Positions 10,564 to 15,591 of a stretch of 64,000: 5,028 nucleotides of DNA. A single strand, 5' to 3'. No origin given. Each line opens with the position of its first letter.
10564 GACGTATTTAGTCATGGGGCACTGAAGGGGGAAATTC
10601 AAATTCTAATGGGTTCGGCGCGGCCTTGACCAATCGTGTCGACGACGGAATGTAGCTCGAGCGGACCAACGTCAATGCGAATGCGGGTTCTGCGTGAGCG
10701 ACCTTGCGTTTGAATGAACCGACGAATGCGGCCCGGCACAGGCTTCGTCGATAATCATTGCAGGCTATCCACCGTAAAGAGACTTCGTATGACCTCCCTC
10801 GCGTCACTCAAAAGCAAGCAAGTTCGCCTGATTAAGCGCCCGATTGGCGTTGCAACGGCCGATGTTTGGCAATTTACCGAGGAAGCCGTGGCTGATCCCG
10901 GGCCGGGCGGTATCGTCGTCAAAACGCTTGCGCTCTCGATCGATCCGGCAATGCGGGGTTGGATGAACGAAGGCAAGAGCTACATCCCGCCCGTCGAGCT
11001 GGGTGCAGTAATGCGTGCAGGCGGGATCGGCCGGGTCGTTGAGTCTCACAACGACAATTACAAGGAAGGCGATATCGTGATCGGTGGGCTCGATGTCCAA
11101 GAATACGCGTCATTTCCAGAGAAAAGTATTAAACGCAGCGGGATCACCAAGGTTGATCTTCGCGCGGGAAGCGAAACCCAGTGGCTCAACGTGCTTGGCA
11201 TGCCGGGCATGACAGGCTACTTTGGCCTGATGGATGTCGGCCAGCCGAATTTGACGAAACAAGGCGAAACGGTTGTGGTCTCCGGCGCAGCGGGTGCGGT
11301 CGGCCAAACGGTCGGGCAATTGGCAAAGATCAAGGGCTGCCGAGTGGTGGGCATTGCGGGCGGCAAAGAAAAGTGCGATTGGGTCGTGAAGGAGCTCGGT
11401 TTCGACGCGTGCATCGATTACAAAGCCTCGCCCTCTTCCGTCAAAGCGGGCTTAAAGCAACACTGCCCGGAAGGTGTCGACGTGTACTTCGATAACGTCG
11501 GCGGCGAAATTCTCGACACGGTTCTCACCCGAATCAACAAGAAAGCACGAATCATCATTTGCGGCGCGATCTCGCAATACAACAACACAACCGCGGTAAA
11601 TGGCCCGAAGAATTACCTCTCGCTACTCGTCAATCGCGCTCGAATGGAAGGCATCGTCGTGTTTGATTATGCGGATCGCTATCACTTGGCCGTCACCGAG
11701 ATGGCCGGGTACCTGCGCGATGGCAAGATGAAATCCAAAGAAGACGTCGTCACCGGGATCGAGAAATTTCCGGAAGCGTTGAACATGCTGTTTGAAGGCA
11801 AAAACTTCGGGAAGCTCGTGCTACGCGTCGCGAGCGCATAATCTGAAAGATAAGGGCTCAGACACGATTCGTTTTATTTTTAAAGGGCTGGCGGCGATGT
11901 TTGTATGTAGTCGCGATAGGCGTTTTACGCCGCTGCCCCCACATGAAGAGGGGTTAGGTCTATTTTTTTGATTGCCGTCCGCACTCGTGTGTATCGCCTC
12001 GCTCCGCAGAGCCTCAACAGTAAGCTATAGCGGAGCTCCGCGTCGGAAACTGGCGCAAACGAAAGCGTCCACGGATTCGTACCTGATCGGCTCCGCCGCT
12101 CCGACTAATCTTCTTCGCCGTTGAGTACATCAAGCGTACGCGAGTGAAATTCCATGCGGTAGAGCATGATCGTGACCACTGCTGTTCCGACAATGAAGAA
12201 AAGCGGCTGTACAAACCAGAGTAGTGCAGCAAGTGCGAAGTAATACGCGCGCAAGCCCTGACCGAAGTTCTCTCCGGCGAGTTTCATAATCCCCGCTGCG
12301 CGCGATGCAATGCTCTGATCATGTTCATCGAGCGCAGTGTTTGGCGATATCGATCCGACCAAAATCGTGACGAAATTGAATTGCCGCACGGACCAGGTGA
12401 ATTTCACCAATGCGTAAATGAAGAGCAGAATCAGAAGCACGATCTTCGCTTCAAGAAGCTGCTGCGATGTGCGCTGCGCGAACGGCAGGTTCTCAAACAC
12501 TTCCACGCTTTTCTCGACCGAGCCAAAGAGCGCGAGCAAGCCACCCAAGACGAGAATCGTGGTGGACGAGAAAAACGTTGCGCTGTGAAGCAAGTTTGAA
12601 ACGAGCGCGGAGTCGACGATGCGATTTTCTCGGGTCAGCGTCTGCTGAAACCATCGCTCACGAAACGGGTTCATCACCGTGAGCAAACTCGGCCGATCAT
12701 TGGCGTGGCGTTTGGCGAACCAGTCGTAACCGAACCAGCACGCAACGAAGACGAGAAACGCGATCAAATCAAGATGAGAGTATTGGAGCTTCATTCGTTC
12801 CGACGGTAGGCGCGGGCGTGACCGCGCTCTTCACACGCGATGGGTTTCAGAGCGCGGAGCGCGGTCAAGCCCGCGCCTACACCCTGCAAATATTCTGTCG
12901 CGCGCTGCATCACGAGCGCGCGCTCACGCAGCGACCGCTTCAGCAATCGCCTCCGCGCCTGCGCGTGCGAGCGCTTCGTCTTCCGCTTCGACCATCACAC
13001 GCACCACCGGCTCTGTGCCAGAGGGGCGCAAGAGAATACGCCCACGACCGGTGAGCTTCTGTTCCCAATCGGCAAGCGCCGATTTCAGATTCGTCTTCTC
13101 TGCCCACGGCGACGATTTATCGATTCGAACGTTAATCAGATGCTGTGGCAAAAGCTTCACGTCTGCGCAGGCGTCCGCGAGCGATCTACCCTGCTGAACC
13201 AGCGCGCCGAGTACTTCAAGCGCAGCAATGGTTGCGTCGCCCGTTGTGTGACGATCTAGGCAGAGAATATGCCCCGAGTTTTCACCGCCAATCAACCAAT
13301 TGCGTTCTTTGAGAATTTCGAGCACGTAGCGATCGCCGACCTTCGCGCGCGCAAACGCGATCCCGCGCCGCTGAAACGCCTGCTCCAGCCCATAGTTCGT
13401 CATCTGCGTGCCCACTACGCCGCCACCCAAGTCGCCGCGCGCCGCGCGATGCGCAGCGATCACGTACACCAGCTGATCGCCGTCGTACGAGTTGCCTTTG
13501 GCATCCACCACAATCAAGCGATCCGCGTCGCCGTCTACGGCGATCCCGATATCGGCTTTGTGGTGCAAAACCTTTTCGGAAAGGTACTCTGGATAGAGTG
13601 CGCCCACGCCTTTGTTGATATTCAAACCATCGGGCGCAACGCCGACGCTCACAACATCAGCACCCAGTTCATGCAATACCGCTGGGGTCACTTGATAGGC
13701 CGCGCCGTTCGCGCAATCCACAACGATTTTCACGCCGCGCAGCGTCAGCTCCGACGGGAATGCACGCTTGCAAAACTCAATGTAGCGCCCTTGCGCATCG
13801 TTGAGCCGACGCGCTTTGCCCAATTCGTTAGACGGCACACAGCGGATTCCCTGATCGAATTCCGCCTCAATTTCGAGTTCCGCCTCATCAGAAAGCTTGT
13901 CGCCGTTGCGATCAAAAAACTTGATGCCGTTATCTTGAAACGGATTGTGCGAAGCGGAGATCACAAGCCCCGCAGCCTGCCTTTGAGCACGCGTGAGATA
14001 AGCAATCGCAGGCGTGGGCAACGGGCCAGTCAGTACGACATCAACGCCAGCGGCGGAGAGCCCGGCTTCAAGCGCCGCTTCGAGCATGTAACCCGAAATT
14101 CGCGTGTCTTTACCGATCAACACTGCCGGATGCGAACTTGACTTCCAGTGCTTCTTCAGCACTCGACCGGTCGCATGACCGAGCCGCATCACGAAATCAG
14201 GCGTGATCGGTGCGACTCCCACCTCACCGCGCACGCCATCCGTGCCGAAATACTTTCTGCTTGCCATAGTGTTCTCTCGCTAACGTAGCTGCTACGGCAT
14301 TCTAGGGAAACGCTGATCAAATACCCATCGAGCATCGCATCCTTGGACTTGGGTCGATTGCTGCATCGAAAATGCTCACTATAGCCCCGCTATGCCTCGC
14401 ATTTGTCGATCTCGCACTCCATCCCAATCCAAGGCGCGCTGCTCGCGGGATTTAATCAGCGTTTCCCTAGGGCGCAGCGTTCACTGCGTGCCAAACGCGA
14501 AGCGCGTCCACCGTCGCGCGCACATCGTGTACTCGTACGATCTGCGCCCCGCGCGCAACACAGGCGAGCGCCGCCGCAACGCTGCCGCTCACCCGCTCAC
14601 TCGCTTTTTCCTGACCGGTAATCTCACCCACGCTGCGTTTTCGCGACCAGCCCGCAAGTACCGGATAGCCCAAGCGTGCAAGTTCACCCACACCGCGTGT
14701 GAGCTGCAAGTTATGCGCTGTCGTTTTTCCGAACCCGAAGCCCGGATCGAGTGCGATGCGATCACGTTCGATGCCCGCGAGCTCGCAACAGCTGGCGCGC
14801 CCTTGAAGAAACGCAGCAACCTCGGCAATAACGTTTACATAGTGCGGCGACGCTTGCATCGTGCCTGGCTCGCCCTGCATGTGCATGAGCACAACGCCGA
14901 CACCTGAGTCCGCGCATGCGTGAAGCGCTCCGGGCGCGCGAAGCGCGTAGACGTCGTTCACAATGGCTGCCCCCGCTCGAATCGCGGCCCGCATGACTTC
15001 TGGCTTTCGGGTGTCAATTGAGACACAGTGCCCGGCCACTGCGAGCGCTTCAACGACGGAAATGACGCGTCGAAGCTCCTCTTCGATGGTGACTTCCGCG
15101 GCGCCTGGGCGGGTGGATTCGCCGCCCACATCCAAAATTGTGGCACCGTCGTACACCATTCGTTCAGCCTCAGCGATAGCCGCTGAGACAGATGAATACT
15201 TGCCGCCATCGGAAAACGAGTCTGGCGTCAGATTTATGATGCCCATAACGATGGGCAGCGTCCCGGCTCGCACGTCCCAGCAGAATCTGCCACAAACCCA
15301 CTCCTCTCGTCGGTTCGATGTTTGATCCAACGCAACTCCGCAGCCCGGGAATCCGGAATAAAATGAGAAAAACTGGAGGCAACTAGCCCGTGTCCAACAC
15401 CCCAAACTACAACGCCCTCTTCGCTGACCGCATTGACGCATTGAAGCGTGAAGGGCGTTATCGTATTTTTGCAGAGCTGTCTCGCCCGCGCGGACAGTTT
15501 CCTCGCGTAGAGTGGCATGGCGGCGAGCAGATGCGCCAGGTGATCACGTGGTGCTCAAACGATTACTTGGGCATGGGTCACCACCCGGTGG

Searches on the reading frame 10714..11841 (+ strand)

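Call 8: search_protein_families(library=pfam, proteins=[window:10714-11841:+])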
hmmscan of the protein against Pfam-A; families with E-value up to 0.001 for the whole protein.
window:10714-11841:+ (375 aa): 3 families
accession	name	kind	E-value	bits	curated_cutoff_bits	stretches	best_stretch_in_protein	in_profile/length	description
PF16884.10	ADH_N_2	-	8.6e-33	112.9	31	1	35-139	1-105/108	N-terminal domain of oxidoreductase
PF00107.32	ADH_zinc_N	-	6.6e-20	71.8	31.8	1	195-322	1-119/129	Zinc-binding dehydrogenase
PF13602.12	ADH_zinc_N_2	-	1.4e-11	45.9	27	1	228-370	1-134/134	Zinc-binding dehydrogenase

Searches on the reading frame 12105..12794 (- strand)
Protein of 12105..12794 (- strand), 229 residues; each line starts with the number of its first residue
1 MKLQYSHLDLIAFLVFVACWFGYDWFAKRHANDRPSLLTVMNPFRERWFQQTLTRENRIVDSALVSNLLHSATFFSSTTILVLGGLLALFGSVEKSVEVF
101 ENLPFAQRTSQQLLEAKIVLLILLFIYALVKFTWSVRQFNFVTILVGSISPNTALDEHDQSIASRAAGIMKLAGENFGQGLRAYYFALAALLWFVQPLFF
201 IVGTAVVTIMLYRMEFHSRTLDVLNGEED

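Call 8: search_protein_families(library=pfam, proteins=[window:12105-12794:-])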
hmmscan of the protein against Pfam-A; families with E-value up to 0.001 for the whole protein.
window:12105-12794:- (229 aa): 1 family
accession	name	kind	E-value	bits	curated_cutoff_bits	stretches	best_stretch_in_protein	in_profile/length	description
PF04654.17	DUF599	-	1.1e-63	214.9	27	1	11-219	1-210/211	Protein of unknown function, DUF599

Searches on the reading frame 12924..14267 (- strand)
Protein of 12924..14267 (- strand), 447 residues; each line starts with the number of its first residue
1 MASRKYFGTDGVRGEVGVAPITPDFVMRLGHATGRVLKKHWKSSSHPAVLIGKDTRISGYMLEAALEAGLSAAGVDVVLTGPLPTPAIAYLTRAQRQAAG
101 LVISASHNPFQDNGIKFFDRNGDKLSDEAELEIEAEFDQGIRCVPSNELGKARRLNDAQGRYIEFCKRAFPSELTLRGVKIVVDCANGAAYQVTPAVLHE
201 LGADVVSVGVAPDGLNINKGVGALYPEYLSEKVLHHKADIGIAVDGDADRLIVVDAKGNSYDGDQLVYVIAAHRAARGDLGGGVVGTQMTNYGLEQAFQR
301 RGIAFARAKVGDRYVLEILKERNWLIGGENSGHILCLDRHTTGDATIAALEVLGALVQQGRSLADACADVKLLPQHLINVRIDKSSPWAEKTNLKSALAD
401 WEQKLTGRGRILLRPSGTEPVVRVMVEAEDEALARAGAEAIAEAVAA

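Call 8: search_protein_families(library=pfam, proteins=[window:12924-14267:-])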
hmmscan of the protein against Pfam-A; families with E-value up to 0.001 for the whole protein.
window:12924-14267:- (447 aa): 4 families
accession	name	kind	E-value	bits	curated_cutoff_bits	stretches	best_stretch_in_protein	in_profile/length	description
PF02878.22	PGM_PMM_I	-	6.9e-44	149.3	22.5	1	4-139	1-133/138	Phosphoglucomutase/phosphomannomutase, alpha/beta/alpha domain I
PF02880.22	PGM_PMM_III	-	4e-31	108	20.7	1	262-369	1-110/115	Phosphoglucomutase/phosphomannomutase, alpha/beta/alpha domain III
PF02879.22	PGM_PMM_II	-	5.9e-19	68.9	29.3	1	161-258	2-103/103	Phosphoglucomutase/phosphomannomutase, alpha/beta/alpha domain II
PF00408.26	PGM_PMM_IV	-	3.8e-17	62.5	23.1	1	377-443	1-67/68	Phosphoglucomutase/phosphomannomutase, C-terminal domain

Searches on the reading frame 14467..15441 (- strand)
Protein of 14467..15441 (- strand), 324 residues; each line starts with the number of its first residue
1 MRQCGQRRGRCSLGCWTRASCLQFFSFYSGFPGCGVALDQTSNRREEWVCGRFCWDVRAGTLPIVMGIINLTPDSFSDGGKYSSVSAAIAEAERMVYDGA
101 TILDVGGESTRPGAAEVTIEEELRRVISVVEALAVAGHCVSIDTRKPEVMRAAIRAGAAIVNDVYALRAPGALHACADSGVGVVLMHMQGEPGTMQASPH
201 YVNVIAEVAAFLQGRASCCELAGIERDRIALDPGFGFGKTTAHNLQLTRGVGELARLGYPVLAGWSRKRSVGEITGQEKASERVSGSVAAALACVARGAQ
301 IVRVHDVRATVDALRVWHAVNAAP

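Call 8: search_protein_families(library=pfam, proteins=[window:14467-15441:-])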
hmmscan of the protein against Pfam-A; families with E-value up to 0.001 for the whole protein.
window:14467-15441:- (324 aa): 1 family
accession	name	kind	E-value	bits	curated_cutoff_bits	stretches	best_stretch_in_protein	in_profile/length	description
PF00809.28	Pterin_bind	-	1.6e-79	267.4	25.5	1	66-305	1-244/244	Pterin binding enzyme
